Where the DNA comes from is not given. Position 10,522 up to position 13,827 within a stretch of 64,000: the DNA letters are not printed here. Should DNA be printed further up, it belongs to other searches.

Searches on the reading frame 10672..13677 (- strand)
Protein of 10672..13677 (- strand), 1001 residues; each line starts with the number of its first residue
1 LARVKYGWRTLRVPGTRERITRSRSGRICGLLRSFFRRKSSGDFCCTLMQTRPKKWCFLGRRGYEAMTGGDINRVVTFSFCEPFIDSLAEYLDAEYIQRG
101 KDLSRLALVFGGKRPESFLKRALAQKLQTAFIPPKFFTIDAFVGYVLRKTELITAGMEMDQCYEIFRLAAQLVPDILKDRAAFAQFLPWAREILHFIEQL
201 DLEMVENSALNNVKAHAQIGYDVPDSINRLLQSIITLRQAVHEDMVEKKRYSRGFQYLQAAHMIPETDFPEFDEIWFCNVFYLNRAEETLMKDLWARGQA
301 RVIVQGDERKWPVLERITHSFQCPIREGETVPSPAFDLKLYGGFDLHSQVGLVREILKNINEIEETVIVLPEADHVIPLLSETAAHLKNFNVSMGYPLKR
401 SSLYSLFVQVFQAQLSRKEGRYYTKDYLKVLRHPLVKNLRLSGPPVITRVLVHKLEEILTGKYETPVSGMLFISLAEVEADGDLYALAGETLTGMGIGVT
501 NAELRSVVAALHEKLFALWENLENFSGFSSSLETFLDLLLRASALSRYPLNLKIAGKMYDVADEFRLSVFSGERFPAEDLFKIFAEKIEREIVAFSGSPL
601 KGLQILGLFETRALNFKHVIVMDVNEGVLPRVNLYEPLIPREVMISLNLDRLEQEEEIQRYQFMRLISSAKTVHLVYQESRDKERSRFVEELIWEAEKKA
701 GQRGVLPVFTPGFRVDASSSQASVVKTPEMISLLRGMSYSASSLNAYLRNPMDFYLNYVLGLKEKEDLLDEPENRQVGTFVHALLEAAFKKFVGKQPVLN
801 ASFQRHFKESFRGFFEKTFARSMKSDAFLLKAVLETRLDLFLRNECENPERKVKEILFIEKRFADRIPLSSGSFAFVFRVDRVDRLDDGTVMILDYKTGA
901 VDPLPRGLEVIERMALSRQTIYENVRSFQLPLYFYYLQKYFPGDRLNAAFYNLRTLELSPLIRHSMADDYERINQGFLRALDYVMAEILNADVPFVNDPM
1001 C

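Call 41: search_protein_families(library=pfam, proteins=[window:10672-13677:-], max_evalue=0.00001)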
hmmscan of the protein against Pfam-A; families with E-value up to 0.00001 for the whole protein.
window:10672-13677:- (1001 aa): 1 family
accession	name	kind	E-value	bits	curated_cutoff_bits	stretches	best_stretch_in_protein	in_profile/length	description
PF12705.13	PDDEXK_1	-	1.1e-22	81.6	22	1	739-1001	2-237/247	PD-(D/E)XK nuclease superfamily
